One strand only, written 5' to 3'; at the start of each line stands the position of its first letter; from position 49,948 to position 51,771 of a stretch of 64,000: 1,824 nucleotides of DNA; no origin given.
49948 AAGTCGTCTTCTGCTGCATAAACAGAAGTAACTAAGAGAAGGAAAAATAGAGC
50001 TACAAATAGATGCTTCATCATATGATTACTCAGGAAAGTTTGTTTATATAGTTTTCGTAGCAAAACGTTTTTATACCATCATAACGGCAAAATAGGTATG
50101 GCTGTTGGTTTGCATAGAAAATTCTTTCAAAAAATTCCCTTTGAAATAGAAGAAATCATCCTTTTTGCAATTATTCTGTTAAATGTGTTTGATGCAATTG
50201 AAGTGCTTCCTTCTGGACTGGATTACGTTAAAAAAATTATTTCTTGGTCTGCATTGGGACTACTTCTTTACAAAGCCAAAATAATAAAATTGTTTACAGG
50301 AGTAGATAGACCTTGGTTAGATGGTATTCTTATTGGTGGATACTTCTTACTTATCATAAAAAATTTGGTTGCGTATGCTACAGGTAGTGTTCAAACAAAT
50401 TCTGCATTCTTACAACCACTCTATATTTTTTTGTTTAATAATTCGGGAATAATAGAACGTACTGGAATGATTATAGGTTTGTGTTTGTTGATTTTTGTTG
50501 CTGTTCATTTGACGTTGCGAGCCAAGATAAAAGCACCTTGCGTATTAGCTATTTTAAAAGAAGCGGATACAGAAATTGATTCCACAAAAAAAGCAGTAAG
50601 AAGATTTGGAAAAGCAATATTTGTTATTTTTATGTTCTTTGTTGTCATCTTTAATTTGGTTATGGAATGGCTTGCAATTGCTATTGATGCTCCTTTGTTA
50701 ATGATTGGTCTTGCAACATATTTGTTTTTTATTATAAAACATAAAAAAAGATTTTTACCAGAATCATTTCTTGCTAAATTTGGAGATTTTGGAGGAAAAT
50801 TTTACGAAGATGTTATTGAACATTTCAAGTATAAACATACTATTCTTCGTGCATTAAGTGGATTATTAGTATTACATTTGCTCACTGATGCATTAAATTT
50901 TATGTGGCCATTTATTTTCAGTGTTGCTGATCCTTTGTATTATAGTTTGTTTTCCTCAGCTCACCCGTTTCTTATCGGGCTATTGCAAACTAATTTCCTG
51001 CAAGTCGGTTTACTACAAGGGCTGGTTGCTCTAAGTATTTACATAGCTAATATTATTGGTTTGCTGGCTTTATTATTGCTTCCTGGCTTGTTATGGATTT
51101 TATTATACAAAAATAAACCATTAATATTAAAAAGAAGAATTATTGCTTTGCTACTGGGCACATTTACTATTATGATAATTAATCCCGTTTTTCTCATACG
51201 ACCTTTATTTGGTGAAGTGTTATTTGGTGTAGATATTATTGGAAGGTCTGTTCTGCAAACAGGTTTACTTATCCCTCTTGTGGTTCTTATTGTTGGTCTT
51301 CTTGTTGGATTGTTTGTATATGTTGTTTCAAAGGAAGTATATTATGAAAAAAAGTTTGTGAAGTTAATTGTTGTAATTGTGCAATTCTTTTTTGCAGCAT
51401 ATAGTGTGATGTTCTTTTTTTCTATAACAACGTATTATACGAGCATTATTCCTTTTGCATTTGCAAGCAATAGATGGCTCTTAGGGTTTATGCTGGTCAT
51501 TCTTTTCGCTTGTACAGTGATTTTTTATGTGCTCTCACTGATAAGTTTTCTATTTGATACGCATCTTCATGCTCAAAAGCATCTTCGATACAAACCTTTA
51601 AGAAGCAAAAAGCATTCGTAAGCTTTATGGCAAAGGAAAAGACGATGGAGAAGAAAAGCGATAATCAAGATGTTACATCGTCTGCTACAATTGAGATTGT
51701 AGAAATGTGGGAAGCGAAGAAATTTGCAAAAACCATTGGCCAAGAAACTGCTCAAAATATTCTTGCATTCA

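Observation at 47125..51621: Two adjacent surface-protein paralogs share a C-terminal motif + TM helix + basic tail (a candidate sorting signal) next to a large polytopic membrane protein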

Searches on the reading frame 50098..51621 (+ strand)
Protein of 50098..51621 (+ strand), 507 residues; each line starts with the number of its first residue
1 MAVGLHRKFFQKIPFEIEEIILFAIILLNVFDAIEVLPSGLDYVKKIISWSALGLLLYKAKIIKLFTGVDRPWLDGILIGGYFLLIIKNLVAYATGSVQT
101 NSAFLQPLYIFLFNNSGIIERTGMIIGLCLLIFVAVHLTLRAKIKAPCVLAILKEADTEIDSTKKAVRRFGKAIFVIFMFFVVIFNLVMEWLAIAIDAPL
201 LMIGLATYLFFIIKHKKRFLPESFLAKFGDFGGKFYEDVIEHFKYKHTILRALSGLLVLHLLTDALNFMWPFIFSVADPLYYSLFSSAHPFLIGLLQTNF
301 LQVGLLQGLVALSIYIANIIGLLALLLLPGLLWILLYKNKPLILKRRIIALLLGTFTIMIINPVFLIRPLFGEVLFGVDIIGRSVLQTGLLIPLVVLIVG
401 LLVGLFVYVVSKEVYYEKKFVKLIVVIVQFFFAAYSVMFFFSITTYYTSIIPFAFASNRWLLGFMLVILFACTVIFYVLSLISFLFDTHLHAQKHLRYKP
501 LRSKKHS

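Call 4: search_protein_families(library=pfam, proteins=[window:50098-51621:+], max_evalue=1)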
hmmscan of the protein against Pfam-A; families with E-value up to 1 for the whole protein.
window:50098-51621:+ (507 aa): 0 families

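Call 5: search_protein_families(library=ncbifam, proteins=[window:50098-51621:+], max_evalue=1)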
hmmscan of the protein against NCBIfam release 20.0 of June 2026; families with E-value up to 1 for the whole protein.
window:50098-51621:+ (507 aa): 0 families

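Call 13: find_homologous_proteins(query=window:50098-51621:+, max_evalue=0.001)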
Query window:50098-51621:+ (507 aa): 94 proteins with E <= 0.001 among 8000 candidates.
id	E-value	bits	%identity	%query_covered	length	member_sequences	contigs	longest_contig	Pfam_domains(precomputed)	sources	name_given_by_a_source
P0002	0.0e+0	1071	100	100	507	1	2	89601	-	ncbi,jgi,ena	-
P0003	1.6e-212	725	66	100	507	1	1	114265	-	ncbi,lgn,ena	-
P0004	1.5e-184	633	60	98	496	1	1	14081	-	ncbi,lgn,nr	ncbi:hypothetical protein K9M74_04910 [Candidatus Woesearchaeota archaeon]|nr:hypothetical protein [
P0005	7.3e-176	604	57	100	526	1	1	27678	-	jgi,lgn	-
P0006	1.5e-124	435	45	98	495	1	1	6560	-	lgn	-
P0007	8.4e-120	420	46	93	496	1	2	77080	-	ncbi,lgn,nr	ncbi:hypothetical protein JXA48_01455 [Candidatus Woesearchaeota archaeon]|nr:hypothetical protein [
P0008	2.1e-119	418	44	98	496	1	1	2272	-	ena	-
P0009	2.7e-118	415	55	70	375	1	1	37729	-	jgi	jgi:hypothetical protein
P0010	2.7e-118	415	44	93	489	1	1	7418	-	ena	-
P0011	2.2e-115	405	43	95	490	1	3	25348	-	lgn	-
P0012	1.9e-114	402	43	96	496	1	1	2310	-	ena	-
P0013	2.5e-111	392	43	98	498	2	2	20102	-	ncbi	ncbi:MAG: hypothetical protein ACLFTH_03615 [Candidatus Woesearchaeota archaeon]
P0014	8.7e-111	390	42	97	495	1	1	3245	-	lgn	-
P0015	1.1e-110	389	45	96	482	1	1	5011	-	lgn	-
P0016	3.8e-103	365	40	93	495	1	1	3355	-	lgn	-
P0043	1.2e-72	264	34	97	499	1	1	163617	-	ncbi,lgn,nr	ncbi:hypothetical protein JXB02_05815 [Candidatus Woesearchaeota archaeon]|nr:hypothetical protein [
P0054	3.4e-69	253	37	74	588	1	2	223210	-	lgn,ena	-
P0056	6.1e-68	248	34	77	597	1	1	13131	-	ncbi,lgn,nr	ncbi:hypothetical protein JXB31_01060 [Candidatus Woesearchaeota archaeon]|nr:hypothetical protein [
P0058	8.7e-68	248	35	92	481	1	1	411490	-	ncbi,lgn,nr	ncbi:hypothetical protein JXM83_00715 [Candidatus Woesearchaeota archaeon]|nr:hypothetical protein [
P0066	3.0e-60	223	30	79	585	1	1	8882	-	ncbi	-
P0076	3.9e-56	210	30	82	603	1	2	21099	-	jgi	jgi:hypothetical protein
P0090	8.1e-40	156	30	76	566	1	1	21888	-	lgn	-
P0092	2.7e-32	131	29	79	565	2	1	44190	-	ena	-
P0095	3.0e-7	48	25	93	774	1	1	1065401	PF02517.22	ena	-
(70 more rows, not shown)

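Call 14: find_encoding_contigs(protein=P0003, flank=8000, max_places=2)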
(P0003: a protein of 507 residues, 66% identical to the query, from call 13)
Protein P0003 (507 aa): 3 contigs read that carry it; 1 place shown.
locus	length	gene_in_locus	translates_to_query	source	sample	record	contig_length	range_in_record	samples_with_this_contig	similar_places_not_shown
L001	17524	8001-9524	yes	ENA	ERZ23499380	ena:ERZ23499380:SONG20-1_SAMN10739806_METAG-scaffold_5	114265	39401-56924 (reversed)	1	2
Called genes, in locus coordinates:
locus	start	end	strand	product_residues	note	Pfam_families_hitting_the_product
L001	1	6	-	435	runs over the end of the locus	PF00294:PfkB, PF08543:Phos_pyr_kin (weak)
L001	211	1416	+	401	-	PF01326:PPDK_N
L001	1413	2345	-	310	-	PF13847:Methyltransf_31 (faint), PF01170:UPF0020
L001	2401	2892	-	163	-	-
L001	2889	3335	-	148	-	-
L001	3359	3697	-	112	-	PF01849:NAC, PF19026:UBA_HYPK (weak)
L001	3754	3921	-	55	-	PF03911:Sec61_beta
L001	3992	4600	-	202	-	-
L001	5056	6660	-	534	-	-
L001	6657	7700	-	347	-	-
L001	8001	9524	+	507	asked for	-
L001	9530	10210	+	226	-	PF12840:HTH_20 (weak)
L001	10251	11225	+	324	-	PF00005:ABC_tran, PF13304:AAA_21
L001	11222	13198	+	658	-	PF12698:ABC2_membrane_3, PF01061:ABC2_membrane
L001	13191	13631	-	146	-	PF04307:YdjM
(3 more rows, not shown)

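Call 15: find_encoding_contigs(protein=P0005, flank=8000, max_places=2)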
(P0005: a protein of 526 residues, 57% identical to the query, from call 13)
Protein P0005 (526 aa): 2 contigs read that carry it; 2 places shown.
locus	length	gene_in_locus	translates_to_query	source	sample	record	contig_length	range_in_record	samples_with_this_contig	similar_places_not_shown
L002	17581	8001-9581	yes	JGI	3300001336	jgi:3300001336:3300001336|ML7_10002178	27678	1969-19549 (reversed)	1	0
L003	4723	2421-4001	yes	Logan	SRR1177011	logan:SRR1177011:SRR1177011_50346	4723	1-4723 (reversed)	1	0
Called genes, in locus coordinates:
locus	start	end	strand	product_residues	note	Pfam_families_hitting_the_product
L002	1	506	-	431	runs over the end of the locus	PF00294:PfkB, PF08543:Phos_pyr_kin (weak)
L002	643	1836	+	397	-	PF01326:PPDK_N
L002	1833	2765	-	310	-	PF01170:UPF0020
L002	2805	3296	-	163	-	-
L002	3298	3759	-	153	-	-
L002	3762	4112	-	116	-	PF01849:NAC, PF19026:UBA_HYPK (faint)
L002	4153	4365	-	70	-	PF03911:Sec61_beta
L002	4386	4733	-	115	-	-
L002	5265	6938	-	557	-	-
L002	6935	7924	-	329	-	-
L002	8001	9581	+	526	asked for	-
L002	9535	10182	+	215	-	PF12840:HTH_20, PF13412:HTH_24 (weak)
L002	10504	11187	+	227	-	PF00005:ABC_tran, PF13304:AAA_21, PF13732:DrrA1-3_C (weak)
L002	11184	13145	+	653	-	PF12698:ABC2_membrane_3, PF01061:ABC2_membrane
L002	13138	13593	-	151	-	PF04307:YdjM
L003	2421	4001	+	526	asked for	-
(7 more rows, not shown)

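Call 16: find_encoding_contigs(protein=P0007, flank=8000, max_places=2)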
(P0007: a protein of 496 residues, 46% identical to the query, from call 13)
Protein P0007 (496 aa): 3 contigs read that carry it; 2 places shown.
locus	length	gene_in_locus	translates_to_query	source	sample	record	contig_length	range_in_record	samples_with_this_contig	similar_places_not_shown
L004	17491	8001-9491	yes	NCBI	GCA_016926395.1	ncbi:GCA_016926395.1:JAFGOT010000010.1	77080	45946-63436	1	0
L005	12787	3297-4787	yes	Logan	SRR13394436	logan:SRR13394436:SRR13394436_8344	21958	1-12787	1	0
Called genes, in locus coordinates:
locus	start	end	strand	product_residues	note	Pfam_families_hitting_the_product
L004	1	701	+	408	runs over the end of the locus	PF01326:PPDK_N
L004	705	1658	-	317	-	PF01170:UPF0020, PF09445:Methyltransf_15 (weak)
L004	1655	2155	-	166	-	-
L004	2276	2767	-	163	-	-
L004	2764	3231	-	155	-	-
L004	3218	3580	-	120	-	PF01849:NAC, PF19026:UBA_HYPK (weak)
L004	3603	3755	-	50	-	PF03911:Sec61_beta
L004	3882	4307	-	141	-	-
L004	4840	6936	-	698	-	-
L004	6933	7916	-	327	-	-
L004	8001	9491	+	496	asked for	-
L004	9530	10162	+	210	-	PF12840:HTH_20 (weak), PF13412:HTH_24 (weak)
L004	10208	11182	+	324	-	PF00005:ABC_tran, PF13304:AAA_21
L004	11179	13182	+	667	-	PF12698:ABC2_membrane_3, PF01061:ABC2_membrane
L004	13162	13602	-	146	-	PF04307:YdjM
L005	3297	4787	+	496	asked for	-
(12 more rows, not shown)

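Call 18: find_encoding_contigs(protein=P0043, flank=8000, max_places=1)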
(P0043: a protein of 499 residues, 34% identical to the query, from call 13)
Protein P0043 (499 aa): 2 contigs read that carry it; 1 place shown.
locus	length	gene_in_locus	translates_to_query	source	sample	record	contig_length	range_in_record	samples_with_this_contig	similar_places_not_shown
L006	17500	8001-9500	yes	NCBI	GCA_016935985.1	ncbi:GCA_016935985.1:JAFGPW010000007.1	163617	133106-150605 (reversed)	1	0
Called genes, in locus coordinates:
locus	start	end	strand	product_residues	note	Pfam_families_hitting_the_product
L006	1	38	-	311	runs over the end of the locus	PF07136:DUF1385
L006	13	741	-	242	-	-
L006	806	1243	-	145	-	-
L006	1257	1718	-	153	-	-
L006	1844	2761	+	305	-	PF00070:Pyr_redox (faint), PF00890:FAD_binding_2 (faint), PF01266:DAO (faint), PF03486:HI0933_like (faint), PF07992:Pyr_redox_2, PF12831:FAD_oxidored (faint), PF13738:Pyr_redox_3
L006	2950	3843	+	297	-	-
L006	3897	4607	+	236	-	PF01411:tRNA-synt_2c, PF07973:tRNA_SAD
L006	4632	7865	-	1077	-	-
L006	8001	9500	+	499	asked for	-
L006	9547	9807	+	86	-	-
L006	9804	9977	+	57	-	-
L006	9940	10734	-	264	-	PF01261:AP_endonuc_2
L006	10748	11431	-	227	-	PF01866:Diphthamide_syn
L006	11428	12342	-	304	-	-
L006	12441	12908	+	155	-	-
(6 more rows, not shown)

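Call 19: find_encoding_contigs(protein=P0058, flank=8000, max_places=1)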
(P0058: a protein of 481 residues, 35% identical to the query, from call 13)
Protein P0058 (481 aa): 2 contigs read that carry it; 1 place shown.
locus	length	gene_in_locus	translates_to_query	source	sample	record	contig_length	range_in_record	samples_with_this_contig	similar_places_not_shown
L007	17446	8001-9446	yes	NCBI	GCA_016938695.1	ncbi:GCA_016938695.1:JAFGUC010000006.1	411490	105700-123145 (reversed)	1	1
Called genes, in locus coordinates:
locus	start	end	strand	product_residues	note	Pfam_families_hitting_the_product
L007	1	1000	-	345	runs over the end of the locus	PF04055:Radical_SAM (faint)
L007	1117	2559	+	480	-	PF02310:B12-binding (faint), PF04055:Radical_SAM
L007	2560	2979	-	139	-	-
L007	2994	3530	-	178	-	PF02525:Flavodoxin_2 (weak), PF03358:FMN_red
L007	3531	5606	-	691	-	PF00133:tRNA-synt_1, PF09334:tRNA-synt_1g, PF01406:tRNA-synt_1e (weak), PF01921:tRNA-synt_1f (weak), PF19303:Anticodon_3, PF08264:Anticodon_1 (weak), PF01588:tRNA_bind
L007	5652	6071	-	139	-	PF03479:PCC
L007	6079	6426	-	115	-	PF00581:Rhodanese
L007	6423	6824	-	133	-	-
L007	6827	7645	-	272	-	-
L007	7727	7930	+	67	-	-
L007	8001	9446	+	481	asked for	-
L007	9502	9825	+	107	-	PF04976:DmsC (faint)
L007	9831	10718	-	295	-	PF00574:CLP_protease (faint), PF01343:Peptidase_S49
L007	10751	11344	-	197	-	PF06271:RDD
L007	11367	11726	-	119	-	PF01176:eIF-1a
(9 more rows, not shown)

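Call 20: find_encoding_contigs(protein=P0092, flank=8000, max_places=1)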
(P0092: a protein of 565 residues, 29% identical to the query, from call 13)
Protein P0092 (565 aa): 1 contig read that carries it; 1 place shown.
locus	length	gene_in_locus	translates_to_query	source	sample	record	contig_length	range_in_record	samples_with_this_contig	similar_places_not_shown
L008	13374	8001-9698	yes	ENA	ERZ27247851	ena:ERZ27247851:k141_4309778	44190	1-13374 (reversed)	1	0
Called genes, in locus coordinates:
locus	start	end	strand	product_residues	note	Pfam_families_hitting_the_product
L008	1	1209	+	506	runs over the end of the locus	-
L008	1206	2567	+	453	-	-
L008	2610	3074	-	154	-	PF26602:HVO_2718_N (faint), PF01381:HTH_3, PF13560:HTH_31 (weak)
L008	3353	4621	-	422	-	PF01170:UPF0020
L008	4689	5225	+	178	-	-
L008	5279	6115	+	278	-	-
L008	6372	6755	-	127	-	-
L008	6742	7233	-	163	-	-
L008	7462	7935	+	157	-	-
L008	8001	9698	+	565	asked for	-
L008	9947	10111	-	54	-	-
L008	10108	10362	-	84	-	-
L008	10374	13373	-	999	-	?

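Call 32: search_protein_families(library=pfam, alignment_id=A3, max_evalue=0.1)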
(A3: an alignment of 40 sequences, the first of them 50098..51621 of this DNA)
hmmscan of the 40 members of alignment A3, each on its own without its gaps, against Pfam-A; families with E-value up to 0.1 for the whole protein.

A. member 1, window:50098-51621:+ (507 aa): 0 families

B. families by the number of members that match (of 40 scanned): 4 families
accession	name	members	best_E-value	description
PF02096.25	60KD_IMP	1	0.00037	60Kd inner membrane protein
PF11424.13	DUF3195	1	0.006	Protein of unknown function (DUF3195) N-terminal domain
PF07861.16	WND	1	0.022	WisP family N-Terminal Region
PF14654.11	Epiglycanin_C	1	0.075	Mucin, cleavage site, TM and cytoplasmic tail region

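Call 38: predict_structure(alignment_id=A3)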
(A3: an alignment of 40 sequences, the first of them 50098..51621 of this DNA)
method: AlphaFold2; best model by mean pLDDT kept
length: 507 residues; sequences in the alignment: 40
mean_pLDDT: 85.3   pTM: 0.84
mean pLDDT of the five models: 85.3, 84.9, 84.6, 82.8, 82.2
residues with pLDDT >= 90: 293; 70-90: 131; 50-70: 60; < 50: 23
segments of 3 or more residues with pLDDT < 50: 1-15, 500-507
pLDDT, mean of each block of 10 residues (from residue 1): 38 52 71 78 81 86 94 96 90 80 83 92 94 96 92 83 92 95 86 61 64 64 62 77 91 91 86 82 82 93 92 97 96 92 93 98 95 86 90 95 98 93 96 96 93 95 93 96 95 73 43
secondary structure, 60 per line:
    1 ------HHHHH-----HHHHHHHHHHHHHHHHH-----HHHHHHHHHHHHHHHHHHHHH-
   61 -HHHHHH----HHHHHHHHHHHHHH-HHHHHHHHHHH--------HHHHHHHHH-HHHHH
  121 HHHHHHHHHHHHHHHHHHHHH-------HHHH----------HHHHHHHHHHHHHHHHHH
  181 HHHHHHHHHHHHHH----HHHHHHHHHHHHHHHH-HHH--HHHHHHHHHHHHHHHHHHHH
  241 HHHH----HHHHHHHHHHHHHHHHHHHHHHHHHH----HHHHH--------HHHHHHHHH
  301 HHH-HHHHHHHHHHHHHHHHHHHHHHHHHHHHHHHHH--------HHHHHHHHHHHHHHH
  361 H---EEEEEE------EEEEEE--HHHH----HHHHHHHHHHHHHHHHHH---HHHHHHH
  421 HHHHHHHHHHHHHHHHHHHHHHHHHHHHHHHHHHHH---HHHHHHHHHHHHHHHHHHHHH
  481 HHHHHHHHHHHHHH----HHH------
elements in order: H7-11 H17-33 H39-59 H62-67 H72-85 H87-97 H106-114 H116-141 H149-152 H163-194 H199-214 H221-244 H249-274 H279-283 H292-303 H305-337 H346-361 E365-370 E377-382 H385-388 H393-410 H414-456 H460-494

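Call 43: find_related_loci(query=A3, collection=genome_contigs, flank=10000)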
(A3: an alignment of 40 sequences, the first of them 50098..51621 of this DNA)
Query A3 (507 aa) in genome_contigs; peptide patterns used: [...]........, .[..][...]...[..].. (x = any residue, [..] = any of these).
86 stretches matched a pattern; 70 encode a relative of the query (tblastn E <= 1e-3); 70 distinct loci.
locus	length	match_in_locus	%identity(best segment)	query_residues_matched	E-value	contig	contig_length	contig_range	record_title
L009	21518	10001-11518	66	1-506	0e+0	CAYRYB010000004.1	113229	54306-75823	MAG TPA_asm: uncultured Methanosarcinales archaeon isolate binchicken_co164_146 genome assembly, contig: NODE_5_length_1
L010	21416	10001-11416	46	29-499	5e-122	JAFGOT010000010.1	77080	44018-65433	MAG: Candidatus Woesearchaeota archaeon isolate Zod_Metabat.644 k87_2206227, whole genome shotgun sequence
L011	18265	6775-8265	43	1-497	7e-117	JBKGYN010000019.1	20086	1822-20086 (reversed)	MAG: Candidatus Woesearchaeota archaeon isolate C1M08_52 NODE_1402_length_20086_cov_12.837751, whole genome shotgun sequ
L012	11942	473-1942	42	8-497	5e-116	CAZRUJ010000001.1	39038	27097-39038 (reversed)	MAG TPA_asm: uncultured Methanosarcinales archaeon isolate SRP252850_co1_20 genome assembly, contig: NODE_1598_length_39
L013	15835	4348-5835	39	1-497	8e-101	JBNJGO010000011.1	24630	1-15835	MAG: Nanobdellota archaeon isolate Y22_30dBSe2.bin.8 NODE_932_length_24630_cov_34.397579, whole genome shotgun sequence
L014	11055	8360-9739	37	32-488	4e-82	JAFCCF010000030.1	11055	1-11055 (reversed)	MAG: Candidatus Aminicenantes bacterium isolate AB_1215_Bin_51 AB_1215_Bin_51.fna_scaffold_9293, whole genome shotgun se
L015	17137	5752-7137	38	32-498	7e-80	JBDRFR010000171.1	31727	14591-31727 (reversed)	MAG: Nanoarchaeota archaeon isolate MEGAHIT-group-1.382 k141_13958144, whole genome shotgun sequence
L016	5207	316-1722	37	16-487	9e-78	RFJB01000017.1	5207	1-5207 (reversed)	MAG: Candidatus Woesearchaeota archaeon isolate J091 k99_178515, whole genome shotgun sequence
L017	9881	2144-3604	35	16-488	5e-77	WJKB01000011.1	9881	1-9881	MAG: Candidatus Woesearchaeota archaeon isolate Bin_568 k141_379772, whole genome shotgun sequence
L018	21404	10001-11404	37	11-482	1e-76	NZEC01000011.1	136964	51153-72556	MAG: archaeon isolate ARS102 81129, whole genome shotgun sequence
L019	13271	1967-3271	34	7-447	2e-75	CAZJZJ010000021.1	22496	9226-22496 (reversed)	MAG TPA_asm: uncultured Methanosarcinales archaeon isolate SRP077602_co6_417 genome assembly, contig: NODE_3741_length_2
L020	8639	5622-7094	35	12-498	1e-74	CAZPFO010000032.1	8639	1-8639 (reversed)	MAG TPA_asm: uncultured Methanosarcinales archaeon isolate binchicken_co121_309 genome assembly, contig: NODE_7046_lengt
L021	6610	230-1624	35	32-487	1e-74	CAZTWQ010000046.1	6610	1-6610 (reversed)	MAG TPA_asm: uncultured Methanosarcinales archaeon isolate binchicken_co28_237 genome assembly, contig: NODE_7549_length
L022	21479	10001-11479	34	7-505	3e-74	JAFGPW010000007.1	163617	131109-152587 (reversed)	MAG: Candidatus Woesearchaeota archaeon isolate Zod_Metabat.712 k87_6482564, whole genome shotgun sequence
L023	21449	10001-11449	34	11-497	4e-74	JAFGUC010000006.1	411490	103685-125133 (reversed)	MAG: Candidatus Woesearchaeota archaeon isolate ZodW_maxbin.125 k87_1599004, whole genome shotgun sequence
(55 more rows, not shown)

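Call 53: search_protein_families(library=ncbifam, alignment_id=A3, max_evalue=1)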
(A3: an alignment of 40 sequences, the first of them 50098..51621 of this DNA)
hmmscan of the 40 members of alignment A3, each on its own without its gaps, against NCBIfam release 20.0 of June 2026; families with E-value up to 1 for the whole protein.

A. member 1, window:50098-51621:+ (507 aa): 0 families

B. families by the number of members that match (of 40 scanned): 4 families
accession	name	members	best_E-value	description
NF047371.1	FlcA_CTERM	1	0.026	periplasmic flagellar collar protein FlcA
NF051466.1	MSP1_alpha_C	1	0.23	major surface protein MSP1 subunit alpha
NF002318.0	PRK01253.1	1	0.5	preprotein translocase subunit Sec61beta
TIGR00267.1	TIGR00267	1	0.7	TIGR00267 family protein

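Call 54: search_solved_structures(query=A3, max_evalue=10)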
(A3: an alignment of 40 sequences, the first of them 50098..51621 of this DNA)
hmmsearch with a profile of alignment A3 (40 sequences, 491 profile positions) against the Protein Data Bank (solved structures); distinct sequences matched with E-value up to 10: 0.

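Call 56: search_protein_families(library=pfam, proteins=[P0095, P0054, P0056, P0066, P0076], max_evalue=0.01)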
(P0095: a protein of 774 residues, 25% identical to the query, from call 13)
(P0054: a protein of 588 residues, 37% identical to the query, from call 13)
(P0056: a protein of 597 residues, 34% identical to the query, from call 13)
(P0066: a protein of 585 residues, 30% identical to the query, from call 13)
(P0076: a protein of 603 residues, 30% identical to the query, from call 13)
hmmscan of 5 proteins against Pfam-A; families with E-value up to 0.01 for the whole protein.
P0095 (774 aa): 1 family
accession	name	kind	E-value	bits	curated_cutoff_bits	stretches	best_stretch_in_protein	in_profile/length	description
PF02517.21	Rce1-like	-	6.6e-08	33.2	22.4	1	656-769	4-93/93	Type II CAAX prenyl endopeptidase Rce1-like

P0054 (588 aa): 0 families

P0056 (597 aa): 0 families

P0066 (585 aa): 0 families

P0076 (603 aa): 0 families
